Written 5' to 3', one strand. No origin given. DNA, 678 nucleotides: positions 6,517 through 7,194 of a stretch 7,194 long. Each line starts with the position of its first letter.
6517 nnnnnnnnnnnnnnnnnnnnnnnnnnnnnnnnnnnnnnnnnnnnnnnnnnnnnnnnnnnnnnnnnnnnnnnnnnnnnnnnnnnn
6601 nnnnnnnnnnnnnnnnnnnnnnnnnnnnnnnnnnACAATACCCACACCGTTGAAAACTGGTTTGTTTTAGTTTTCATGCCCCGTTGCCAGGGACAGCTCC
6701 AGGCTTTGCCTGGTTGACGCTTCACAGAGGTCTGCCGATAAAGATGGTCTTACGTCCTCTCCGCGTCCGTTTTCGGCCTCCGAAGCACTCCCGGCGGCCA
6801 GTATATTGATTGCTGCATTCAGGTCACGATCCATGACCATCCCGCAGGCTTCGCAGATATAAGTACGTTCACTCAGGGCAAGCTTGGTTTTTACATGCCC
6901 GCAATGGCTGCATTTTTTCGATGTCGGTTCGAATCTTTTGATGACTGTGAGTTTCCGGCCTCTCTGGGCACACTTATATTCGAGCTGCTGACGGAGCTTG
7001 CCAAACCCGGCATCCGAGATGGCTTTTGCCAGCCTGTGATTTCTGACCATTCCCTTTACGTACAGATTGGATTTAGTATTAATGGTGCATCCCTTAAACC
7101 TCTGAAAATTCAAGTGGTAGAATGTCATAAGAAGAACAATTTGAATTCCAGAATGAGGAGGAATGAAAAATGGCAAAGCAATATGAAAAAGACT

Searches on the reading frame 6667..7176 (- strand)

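Call 3: search_protein_families(library=pfam, proteins=[window:6667-7176:-], max_evalue=1)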
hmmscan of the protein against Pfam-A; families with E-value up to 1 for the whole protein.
window:6667-7176:- (169 aa): 18 families
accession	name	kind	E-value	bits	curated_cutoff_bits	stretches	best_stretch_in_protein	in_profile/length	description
PF07282.18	Cas12f1-like_TNB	-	6.9e-24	84.2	26.3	1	58-125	1-60/60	Cas12f1-like, TNB domain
PF09723.15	Zn_ribbon_8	-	0.0007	20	34.4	1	66-97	5-37/41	Zinc ribbon domain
PF22289.1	DmmA-like_C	-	0.0054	17.1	27.4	1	89-114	4-27/44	Dimethylamine monooxygenase subunit DmmA-like, C-terminal domain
PF24458.1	DUF7573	-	0.006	17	30.2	1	81-111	6-36/39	Domain of unknown function (DUF7573)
PF13842.12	zf-Tnp_2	-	0.011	16.7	24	1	78-113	8-46/60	DDE_Tnp_1-like zinc finger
PF03107.22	C1_2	-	0.013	16.3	26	1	76-117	7-45/48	C1 domain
PF06827.20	zf-FPG_IleRS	-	0.019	15.2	21.3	1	87-111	2-27/30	Zinc finger found in FPG and IleRS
PF08271.17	Zn_Ribbon_TF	-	0.022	14.8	29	1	88-119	2-33/43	TFIIB zinc-binding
PF23447.1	DUF7128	-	0.03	14.7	25.7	1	106-121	13-28/44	Domain of unknown function (DUF7128)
PF18073.7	Zn_ribbon_LapB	-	0.031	14.4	25.7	0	88-98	2-12/28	Rubredoxin metal binding domain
PF01873.23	eIF-5_eIF-2B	-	0.048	14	27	1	88-113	89-116/117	Domain found in IF2B/IF5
PF13248.11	Zn_ribbon_3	-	0.05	13.5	27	0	87-114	3-25/26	zinc-ribbon domain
PF13240.11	Zn_Ribbon_1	-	0.094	13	25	0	84-94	11-21/23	zinc-ribbon domain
PF12760.12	Zn_ribbon_IS1595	-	0.16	12.4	25.4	1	87-112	19-44/46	Transposase zinc-ribbon domain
PF10058.14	Zn_ribbon_10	-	0.18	12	24.2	1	89-113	28-52/54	ER junction formation factor lunapark, zinc ribbon finger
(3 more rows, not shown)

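Call 4: search_protein_families(library=ncbifam, proteins=[window:6667-7176:-], max_evalue=1)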
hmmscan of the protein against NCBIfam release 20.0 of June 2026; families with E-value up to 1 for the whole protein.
window:6667-7176:- (169 aa): 16 families
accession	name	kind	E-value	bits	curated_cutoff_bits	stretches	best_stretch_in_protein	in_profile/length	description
NF040570.1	guided_TnpB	subfamily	4.6e-31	108.5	100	1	37-127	294-388/389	RNA-guided endonuclease TnpB family protein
NF038281.1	IS200_TnpB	exception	1.1e-27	97.1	425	1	37-129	266-359/360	IS200/IS605 family element RNA-guided endonuclease TnpB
NF038280.1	IS607_TnpB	exception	1.6e-27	96.6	350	1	37-137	298-400/431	IS607 family element RNA-guided endonuclease TnpB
NF049972.1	CRISPR_Cas12f2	exception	3.6e-13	49.1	450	1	51-126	439-516/524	type V CRISPR-associated effector Cas12f2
NF038192.1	V_cas_c2c8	exception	7.6e-08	31.9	350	1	47-98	406-456/457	type V CRISPR-associated protein C2c8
TIGR01766.2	TIGR01766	domain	0.00051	20.5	32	1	40-80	35-77/82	IS200/IS605 family accessory protein TnpB-related protein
TIGR02605.1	CxxC_CxxC_SSSS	subfamily_domain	0.003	17.6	31.3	1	66-102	5-42/52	FmdB family zinc ribbon protein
NF008993.0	PRK12336.1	equivalog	0.018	14.4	243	1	87-114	100-129/203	translation initiation factor IF-2 subunit beta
NF041911.1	HVO_0649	equivalog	0.026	14.4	70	1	80-119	16-63/65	HVO_0649 family zinc finger protein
NF003067.0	PRK03988.1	equivalog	0.037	13.9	129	1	79-113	95-131/138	translation initiation factor IF-2 subunit beta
NF009034.0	PRK12366.1-5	equivalog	0.044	12.2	789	1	90-122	528-560/642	replication factor A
TIGR00382.1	clpX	equivalog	0.1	11.6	370.75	1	83-123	5-48/414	ATP-dependent protease ATP-binding subunit ClpX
NF003339.0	PRK04351.1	equivalog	0.19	11.4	113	1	18-94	70-140/149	SprT family protein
NF041259.1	mono_DmmA_fam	domain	0.21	11.9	60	1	83-114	48-79/101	dimethylamine monooxygenase subunit DmmA family protein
NF045720.1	rubredox_RCKP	subfamily_domain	0.43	10.2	45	0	88-96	5-13/34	RCKP-type rubredoxin-like domain-containing protein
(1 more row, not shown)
